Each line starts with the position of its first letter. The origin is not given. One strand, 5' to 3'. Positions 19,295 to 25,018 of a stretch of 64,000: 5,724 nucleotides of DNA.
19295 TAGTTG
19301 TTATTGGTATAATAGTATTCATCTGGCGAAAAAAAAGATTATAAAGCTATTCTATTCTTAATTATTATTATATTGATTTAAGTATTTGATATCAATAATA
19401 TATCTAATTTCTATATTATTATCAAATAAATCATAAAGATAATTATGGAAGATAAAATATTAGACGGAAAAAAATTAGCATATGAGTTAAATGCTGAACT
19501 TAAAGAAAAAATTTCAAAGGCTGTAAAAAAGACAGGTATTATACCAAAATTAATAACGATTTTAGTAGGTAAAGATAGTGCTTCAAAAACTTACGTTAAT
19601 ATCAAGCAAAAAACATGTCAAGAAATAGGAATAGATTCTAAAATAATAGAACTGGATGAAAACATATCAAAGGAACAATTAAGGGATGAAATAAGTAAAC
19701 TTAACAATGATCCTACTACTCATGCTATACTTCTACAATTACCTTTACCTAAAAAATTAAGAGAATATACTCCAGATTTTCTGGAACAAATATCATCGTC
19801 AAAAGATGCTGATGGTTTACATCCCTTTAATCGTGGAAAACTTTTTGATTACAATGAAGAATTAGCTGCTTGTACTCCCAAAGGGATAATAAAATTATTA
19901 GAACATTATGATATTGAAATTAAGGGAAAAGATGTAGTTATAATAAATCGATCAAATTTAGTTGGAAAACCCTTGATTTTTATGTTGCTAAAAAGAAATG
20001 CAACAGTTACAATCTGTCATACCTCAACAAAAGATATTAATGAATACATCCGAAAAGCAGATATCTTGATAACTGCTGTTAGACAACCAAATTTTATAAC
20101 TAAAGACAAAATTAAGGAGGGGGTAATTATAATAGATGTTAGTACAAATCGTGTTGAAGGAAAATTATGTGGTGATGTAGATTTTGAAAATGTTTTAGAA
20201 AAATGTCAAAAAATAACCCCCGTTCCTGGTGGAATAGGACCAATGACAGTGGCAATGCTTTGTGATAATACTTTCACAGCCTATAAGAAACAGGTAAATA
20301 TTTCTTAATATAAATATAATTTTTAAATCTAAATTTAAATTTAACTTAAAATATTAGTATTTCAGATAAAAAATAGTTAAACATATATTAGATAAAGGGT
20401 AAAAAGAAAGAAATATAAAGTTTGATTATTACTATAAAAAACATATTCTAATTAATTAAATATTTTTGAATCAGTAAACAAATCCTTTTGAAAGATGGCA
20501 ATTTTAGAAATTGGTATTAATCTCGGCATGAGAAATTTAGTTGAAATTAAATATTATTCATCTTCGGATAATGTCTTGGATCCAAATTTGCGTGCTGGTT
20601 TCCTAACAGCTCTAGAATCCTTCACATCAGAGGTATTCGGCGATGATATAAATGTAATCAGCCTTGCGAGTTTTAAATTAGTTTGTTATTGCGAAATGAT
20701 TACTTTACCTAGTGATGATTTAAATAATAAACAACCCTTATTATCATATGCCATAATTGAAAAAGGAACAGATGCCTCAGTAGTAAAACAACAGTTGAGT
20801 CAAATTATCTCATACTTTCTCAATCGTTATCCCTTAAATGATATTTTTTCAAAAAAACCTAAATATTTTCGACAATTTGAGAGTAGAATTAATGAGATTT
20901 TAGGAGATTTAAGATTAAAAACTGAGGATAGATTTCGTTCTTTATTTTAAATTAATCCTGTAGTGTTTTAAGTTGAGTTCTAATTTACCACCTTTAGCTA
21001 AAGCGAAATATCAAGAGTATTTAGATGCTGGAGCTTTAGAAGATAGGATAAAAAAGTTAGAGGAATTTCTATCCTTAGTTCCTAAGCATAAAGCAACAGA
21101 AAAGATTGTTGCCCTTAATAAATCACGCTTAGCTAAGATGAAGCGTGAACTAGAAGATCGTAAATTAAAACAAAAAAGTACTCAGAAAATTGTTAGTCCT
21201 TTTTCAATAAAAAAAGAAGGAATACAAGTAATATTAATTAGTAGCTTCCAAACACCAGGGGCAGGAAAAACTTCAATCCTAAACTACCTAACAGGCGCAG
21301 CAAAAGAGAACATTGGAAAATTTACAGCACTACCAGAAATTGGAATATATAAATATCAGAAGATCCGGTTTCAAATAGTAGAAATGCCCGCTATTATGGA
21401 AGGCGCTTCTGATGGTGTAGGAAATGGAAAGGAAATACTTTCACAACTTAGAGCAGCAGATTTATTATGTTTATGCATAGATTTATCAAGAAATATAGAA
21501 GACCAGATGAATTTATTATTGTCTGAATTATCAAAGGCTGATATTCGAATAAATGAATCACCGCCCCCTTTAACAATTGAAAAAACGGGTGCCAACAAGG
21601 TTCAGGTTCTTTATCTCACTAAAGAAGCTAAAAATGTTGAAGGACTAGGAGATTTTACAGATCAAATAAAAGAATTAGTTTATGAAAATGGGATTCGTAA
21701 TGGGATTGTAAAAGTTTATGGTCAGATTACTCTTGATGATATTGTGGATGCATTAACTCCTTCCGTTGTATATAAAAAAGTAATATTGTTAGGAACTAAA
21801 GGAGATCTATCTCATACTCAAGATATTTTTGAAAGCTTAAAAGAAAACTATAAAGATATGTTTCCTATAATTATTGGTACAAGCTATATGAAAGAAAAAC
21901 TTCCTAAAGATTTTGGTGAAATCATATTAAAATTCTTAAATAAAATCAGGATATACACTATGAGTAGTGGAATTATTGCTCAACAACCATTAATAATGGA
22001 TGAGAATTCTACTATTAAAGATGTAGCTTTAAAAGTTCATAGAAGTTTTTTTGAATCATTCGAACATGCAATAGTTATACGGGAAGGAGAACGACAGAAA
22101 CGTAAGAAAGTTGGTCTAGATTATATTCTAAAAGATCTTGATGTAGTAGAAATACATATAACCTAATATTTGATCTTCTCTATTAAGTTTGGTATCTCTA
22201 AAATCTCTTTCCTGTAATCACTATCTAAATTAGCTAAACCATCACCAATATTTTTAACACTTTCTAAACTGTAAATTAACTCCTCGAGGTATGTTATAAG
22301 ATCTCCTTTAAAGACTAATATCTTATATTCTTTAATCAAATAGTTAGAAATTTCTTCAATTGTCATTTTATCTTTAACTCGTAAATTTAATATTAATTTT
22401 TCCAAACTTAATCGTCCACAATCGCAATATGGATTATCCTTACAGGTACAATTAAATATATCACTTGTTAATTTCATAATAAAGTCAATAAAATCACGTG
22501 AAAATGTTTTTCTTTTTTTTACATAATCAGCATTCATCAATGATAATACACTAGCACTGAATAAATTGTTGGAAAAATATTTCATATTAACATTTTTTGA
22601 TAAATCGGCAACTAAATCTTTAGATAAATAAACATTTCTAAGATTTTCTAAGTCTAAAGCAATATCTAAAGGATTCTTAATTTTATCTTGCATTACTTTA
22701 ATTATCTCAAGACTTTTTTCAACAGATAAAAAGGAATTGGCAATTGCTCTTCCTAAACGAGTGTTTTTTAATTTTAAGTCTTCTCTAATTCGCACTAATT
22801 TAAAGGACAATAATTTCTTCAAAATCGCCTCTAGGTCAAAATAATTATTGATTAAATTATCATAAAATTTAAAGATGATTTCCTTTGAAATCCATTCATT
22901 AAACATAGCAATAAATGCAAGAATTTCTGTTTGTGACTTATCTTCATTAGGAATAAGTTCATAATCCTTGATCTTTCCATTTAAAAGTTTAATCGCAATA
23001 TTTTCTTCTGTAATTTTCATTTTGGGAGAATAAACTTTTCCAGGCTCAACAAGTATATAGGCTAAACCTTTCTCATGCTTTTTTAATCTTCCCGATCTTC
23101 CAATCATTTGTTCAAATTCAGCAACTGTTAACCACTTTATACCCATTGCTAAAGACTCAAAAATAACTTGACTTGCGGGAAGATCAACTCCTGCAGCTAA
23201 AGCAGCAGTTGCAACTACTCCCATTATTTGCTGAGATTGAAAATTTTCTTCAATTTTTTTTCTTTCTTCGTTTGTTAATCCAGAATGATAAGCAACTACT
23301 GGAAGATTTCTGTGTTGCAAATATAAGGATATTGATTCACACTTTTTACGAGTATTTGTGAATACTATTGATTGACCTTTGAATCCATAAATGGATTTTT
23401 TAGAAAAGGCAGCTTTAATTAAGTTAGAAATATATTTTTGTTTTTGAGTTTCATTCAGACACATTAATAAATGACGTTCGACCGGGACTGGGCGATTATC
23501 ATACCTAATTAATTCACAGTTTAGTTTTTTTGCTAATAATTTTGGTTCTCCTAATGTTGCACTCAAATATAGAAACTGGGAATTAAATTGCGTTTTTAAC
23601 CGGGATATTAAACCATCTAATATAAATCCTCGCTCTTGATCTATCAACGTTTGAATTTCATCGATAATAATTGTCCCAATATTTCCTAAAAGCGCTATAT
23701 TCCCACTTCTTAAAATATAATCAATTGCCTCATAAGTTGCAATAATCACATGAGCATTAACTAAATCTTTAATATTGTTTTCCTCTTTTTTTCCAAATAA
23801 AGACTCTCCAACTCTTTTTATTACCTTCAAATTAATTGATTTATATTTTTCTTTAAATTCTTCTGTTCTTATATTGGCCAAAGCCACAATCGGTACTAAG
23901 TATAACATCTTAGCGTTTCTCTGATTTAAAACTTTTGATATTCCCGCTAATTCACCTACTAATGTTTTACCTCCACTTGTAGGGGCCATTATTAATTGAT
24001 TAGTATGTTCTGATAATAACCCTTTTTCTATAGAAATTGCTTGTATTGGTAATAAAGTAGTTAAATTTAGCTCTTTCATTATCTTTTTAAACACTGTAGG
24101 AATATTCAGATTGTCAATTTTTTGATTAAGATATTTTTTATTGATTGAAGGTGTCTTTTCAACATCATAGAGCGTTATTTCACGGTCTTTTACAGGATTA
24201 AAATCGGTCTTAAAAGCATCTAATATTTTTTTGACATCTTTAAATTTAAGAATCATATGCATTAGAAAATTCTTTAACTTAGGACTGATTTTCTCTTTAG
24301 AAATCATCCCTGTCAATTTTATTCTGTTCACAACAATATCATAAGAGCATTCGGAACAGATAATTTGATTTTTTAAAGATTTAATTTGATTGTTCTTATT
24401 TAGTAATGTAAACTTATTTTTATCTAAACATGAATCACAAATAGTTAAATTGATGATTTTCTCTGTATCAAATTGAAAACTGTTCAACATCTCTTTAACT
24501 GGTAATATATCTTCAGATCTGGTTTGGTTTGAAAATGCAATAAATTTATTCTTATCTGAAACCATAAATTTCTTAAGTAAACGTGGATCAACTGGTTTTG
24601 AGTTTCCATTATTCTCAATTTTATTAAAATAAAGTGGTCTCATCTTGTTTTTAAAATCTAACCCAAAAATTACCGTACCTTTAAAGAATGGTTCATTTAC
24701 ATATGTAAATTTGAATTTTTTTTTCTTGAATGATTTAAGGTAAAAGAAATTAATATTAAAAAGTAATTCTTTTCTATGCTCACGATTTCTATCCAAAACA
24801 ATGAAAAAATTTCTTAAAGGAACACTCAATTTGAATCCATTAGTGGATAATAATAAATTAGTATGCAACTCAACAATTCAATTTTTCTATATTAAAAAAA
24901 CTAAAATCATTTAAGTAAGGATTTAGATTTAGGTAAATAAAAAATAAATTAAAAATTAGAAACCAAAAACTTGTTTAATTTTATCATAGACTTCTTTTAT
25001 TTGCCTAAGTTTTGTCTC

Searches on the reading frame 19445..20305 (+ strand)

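Call 33: search_protein_families(library=pfam, proteins=[window:19445-20305:+], max_evalue=0.001)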
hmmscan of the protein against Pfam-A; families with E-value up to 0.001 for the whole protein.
window:19445-20305:+ (287 aa): 3 families
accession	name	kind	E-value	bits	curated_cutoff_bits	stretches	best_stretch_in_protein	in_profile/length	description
PF02882.25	THF_DHG_CYH_C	-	4e-65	218.4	27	1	126-283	1-159/160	Tetrahydrofolate dehydrogenase/cyclohydrolase, NAD(P)-binding domain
PF00763.28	THF_DHG_CYH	-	1.1e-34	119.6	32.8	1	6-123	1-115/115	Tetrahydrofolate dehydrogenase/cyclohydrolase, catalytic domain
PF01488.26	Shikimate_DH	-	0.00047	20.7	24.3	1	161-226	36-98/138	Shikimate / quinate 5-dehydrogenase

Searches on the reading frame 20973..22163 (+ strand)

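Call 31: search_protein_families(library=pfam, proteins=[window:20973-22163:+], max_evalue=0.001)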
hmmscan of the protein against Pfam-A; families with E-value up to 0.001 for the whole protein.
window:20973-22163:+ (397 aa): 3 families
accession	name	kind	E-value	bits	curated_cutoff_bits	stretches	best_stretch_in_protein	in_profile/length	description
PF01926.29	MMR_HSR1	-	2.4e-09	37.7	21.9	1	95-186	8-100/113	50S ribosome-binding GTPase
PF02824.27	TGS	-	6.6e-09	36.1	22.2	1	325-395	1-59/60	TGS domain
PF16897.10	MMR_HSR1_Xtn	-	9.2e-08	32.5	35.2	1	230-299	18-85/106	C-terminal region of MMR_HSR1 domain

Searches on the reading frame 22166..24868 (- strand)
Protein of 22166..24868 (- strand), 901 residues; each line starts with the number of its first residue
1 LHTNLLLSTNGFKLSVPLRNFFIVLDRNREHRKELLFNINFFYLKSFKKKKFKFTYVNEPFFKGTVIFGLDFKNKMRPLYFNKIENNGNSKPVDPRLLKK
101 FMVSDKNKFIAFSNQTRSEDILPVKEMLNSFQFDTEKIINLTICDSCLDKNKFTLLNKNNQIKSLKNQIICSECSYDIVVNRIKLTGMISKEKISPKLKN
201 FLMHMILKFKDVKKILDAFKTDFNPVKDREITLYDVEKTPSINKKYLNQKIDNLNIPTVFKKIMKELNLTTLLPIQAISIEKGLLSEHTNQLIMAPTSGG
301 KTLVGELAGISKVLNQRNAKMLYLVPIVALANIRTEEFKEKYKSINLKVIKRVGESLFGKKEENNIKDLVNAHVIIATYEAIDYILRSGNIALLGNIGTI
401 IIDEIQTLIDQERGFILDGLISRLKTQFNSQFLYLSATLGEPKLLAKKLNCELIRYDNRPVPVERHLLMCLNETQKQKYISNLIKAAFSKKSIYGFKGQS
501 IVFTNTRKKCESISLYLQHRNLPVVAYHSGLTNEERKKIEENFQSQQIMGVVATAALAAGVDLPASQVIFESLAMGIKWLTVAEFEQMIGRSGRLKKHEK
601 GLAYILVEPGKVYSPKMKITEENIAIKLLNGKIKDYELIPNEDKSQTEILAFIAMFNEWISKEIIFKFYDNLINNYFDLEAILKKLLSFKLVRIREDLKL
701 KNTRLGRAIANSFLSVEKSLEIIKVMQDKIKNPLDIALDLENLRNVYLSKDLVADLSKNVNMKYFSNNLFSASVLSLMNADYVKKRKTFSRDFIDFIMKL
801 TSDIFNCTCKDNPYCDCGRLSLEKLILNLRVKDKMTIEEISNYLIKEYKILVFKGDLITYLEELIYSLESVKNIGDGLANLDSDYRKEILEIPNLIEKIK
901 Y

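Call 31: search_protein_families(library=pfam, proteins=[window:22166-24868:-], max_evalue=0.001)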
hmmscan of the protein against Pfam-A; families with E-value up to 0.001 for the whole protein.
window:22166-24868:- (901 aa): 5 families
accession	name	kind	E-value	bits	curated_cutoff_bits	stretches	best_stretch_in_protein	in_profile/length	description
PF00270.35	DEAD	-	4e-27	95.4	26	1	274-440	2-161/167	DEAD/DEAH box helicase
PF19131.5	DUF5814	-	8.5e-22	77.8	25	1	743-876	3-130/148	Family of unknown function (DUF5814)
PF00271.37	Helicase_C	-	4.9e-17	62.6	23.5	1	496-595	14-109/110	Helicase conserved C-terminal domain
PF04851.21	ResIII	-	1.6e-06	28.6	22.5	1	279-439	20-162/164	Type III restriction enzyme, res subunit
PF22590.2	Cas3-like_C_2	-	0.00046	20.9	27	0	499-599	4-105/106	CRISPR-associated nuclease/helicase Cas3, C-terminal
